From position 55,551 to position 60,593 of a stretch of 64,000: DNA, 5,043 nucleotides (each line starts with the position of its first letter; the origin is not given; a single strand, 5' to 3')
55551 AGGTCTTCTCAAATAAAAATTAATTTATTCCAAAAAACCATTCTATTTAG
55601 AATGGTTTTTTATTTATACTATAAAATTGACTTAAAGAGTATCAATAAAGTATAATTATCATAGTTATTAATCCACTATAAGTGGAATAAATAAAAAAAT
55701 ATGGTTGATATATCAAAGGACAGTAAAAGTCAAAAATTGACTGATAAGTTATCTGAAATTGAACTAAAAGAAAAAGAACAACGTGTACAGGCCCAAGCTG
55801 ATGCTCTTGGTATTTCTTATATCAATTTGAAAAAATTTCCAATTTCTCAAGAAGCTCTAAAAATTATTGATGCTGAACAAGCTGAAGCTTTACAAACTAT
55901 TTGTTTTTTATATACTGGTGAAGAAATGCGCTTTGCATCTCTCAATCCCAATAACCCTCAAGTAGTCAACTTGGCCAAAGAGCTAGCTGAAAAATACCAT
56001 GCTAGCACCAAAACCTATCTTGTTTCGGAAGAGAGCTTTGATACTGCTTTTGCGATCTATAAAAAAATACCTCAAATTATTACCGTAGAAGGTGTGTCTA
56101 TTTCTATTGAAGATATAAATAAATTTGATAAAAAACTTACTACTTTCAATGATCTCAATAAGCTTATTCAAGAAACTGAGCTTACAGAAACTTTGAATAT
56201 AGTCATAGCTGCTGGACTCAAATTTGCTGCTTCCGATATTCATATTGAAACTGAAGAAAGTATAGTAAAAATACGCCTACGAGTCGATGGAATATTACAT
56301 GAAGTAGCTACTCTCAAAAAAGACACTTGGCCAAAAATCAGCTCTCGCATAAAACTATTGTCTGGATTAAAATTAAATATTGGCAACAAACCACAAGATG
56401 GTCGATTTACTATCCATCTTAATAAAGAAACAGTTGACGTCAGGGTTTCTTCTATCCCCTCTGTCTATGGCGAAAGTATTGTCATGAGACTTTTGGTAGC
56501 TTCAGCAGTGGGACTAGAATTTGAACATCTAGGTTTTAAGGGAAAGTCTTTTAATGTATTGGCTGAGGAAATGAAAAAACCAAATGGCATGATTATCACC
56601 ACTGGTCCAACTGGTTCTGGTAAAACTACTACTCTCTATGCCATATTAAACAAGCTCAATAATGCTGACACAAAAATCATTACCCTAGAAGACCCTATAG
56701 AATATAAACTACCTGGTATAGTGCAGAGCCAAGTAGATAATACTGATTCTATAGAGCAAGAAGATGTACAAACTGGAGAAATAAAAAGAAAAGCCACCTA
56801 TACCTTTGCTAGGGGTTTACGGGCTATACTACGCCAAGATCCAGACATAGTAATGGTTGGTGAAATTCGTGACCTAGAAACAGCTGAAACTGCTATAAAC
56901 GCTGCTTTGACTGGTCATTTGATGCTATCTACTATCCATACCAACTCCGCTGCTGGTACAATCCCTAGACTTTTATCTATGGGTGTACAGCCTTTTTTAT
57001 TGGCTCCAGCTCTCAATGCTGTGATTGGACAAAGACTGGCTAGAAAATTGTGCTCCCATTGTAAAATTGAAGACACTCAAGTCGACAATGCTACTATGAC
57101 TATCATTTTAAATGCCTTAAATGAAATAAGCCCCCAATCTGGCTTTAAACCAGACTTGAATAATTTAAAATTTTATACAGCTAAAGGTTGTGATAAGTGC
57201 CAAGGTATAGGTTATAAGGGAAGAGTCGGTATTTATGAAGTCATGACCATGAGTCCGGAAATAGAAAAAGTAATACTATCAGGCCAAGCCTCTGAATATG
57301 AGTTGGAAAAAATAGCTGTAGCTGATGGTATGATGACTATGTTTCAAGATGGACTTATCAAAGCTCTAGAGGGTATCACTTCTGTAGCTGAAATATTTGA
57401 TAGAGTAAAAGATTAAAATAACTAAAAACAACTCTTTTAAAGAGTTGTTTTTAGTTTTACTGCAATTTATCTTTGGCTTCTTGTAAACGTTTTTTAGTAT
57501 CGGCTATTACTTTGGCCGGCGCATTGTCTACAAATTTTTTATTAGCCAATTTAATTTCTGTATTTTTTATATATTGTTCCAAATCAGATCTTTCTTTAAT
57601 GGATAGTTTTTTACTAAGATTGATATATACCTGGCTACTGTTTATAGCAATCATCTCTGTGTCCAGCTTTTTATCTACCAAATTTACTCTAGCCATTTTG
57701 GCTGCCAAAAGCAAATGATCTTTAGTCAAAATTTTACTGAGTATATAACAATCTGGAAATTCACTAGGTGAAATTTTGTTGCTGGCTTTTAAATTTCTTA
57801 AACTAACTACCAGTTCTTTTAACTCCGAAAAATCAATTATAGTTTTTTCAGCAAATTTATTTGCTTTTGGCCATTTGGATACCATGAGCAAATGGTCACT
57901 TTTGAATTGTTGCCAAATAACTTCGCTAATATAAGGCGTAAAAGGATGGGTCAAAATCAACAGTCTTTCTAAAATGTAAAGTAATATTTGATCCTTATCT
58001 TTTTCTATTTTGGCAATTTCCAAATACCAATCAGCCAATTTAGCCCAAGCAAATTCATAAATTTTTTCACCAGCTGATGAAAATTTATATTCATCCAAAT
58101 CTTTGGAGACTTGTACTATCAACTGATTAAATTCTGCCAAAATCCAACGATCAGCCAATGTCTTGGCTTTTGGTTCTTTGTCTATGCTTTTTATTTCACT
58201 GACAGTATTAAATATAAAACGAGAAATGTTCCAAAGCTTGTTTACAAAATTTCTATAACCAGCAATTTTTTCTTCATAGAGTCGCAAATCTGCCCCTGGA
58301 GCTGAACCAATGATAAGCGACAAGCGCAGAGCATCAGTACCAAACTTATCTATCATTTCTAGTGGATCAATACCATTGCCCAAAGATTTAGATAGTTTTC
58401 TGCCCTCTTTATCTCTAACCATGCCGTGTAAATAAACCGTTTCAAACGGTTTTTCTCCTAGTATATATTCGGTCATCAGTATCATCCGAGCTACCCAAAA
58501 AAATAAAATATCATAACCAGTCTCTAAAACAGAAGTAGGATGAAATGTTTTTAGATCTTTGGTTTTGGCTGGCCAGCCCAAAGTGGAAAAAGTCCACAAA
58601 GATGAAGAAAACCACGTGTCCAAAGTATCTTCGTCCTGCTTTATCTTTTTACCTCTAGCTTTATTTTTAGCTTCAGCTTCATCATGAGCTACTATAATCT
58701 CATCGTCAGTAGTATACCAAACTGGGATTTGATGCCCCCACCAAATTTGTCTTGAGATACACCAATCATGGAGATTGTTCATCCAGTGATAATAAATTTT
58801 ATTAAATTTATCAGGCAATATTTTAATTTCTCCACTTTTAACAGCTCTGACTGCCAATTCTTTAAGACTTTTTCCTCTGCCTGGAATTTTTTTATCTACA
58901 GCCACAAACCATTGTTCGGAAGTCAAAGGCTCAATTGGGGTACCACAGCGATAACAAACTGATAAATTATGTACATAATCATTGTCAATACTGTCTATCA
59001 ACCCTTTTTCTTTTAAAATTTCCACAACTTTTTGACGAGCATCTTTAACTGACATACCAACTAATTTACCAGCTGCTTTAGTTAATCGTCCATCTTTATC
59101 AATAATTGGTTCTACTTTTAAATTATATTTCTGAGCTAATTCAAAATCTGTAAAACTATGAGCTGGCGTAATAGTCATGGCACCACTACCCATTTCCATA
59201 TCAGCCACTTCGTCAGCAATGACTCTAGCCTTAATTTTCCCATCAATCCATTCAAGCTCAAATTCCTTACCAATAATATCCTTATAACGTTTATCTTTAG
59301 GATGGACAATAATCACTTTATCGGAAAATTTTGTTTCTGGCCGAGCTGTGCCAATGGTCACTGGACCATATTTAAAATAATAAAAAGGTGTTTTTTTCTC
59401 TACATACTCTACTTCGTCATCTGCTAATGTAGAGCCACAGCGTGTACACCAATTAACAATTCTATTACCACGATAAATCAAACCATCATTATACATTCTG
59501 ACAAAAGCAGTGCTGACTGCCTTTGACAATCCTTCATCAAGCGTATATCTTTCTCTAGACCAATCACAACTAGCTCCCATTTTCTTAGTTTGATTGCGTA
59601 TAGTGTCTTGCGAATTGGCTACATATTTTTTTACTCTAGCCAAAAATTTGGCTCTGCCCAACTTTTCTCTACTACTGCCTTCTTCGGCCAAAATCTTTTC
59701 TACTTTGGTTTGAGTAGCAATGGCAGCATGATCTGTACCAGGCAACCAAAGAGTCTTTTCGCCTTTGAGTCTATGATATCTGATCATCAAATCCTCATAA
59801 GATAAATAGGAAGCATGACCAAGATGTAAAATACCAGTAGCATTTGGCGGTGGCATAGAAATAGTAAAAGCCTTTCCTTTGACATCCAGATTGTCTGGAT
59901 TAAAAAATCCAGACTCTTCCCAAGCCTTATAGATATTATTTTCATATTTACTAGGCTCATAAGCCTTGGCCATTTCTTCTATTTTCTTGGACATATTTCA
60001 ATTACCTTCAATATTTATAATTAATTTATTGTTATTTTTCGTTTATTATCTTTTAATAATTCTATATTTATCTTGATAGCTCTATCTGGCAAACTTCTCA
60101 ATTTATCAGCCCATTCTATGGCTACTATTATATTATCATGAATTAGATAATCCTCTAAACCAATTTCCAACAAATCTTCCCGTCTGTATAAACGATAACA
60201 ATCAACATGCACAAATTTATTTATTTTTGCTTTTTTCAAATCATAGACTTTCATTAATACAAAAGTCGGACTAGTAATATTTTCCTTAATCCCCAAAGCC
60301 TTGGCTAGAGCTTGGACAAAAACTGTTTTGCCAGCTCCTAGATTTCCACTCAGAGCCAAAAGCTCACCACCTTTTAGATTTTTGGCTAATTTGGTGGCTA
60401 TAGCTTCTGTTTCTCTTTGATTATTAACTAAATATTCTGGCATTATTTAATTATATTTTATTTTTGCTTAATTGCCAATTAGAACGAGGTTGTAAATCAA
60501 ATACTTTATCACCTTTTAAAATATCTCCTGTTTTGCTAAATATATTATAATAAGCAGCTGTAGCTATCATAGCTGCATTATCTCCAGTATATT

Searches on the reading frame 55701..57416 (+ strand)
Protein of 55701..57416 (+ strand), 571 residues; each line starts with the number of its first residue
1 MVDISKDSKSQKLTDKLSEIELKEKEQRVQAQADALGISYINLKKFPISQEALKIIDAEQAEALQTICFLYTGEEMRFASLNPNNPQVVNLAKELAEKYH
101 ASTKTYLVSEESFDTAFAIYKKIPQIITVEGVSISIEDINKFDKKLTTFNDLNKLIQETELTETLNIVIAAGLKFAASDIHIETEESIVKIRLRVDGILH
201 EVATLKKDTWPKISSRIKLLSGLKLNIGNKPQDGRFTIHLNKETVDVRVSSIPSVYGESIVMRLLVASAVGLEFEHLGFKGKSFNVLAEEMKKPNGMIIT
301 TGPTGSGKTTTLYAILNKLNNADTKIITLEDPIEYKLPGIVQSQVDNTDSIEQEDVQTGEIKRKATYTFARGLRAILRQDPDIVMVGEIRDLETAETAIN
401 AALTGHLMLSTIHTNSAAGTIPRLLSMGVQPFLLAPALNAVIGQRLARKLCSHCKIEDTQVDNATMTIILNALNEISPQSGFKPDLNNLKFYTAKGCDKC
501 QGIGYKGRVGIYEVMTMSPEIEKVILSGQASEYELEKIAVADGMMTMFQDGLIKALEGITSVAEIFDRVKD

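Call 74: search_protein_families(library=pfam, max_evalue=0.001, proteins=[window:55701-57416:+])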
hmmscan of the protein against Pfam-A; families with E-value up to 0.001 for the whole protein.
window:55701-57416:+ (571 aa): 6 families
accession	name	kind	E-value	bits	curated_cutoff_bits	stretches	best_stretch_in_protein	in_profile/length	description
PF00437.27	T2SSE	-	3.3e-119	398.3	24.9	1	161-565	8-368/370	Type II/IV secretion system protein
PF13401.12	AAA_22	-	0.0002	22.1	27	0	294-331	4-41/130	AAA domain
PF25199.1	nSTAND_NTPase5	-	0.00022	21.5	34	1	288-337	34-84/145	Novel STAND NTPase 5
PF20720.3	nSTAND3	-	0.00024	21.3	27.2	0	288-333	10-55/155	Novel STAND NTPase 3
PF05157.20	MshEN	-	0.00028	21.3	23.1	1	36-117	1-80/90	MshEN domain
PF13173.12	AAA_14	-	0.00076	19.9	27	0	296-418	3-100/129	AAA domain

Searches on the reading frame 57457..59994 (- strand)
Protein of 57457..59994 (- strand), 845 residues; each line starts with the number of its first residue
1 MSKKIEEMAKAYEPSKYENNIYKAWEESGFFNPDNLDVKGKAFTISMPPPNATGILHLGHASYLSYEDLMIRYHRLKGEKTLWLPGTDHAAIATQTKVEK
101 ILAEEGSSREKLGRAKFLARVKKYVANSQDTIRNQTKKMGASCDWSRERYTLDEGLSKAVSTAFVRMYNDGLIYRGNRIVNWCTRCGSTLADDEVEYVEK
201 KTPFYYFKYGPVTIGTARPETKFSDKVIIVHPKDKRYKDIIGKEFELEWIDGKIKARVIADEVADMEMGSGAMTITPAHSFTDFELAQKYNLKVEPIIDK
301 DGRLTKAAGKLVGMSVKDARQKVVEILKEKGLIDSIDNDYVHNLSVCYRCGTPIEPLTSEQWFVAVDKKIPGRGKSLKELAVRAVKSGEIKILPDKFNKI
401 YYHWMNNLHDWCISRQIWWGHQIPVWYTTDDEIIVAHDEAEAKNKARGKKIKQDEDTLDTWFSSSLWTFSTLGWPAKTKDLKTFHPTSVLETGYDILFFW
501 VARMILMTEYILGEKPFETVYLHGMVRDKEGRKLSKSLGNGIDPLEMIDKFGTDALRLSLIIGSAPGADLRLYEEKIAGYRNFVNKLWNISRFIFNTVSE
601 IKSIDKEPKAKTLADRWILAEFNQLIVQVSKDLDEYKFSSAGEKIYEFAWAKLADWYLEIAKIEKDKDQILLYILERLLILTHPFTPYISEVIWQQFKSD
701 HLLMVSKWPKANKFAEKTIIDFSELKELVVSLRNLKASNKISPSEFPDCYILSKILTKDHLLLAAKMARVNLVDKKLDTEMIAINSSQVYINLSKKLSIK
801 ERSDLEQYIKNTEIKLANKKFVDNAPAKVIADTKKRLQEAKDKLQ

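Call 74: search_protein_families(library=pfam, max_evalue=0.001, proteins=[window:57457-59994:-])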
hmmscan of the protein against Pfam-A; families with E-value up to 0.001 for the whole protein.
window:57457-59994:- (845 aa): 5 families
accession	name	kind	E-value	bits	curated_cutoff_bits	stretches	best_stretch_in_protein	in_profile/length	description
PF00133.28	tRNA-synt_1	-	6.8e-134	447.1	22.7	1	21-572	2-413/414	tRNA synthetases class I (I, L, M and V)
PF08264.19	Anticodon_1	-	6.4e-33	114.1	25.1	1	615-744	1-141/148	Anticodon-binding domain of tRNA ligase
PF09334.17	tRNA-synt_1g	-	2.6e-21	76.3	20.1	2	391-582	205-376/391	tRNA synthetases class I (M)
PF10458.14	Val_tRNA-synt_C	-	1.1e-06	29.3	25.9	1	800-843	11-54/66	Valyl tRNA synthetase tRNA binding arm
PF13603.12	tRNA-synt_1_2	-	2e-05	24.6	25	1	266-303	108-145/185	Leucyl-tRNA synthetase, editing domain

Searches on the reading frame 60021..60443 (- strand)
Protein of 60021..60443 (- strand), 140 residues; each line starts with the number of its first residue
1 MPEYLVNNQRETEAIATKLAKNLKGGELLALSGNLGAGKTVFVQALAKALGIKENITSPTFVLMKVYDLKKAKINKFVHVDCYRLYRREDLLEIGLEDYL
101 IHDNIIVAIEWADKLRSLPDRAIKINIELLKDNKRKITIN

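Call 74: search_protein_families(library=pfam, max_evalue=0.001, proteins=[window:60021-60443:-])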
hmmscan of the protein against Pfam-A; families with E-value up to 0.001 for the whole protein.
window:60021-60443:- (140 aa): 1 family
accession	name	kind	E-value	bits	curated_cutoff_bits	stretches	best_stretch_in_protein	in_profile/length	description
PF02367.23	TsaE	-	1.2e-37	129.2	26.6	1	7-137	2-128/128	Threonylcarbamoyl adenosine biosynthesis protein TsaE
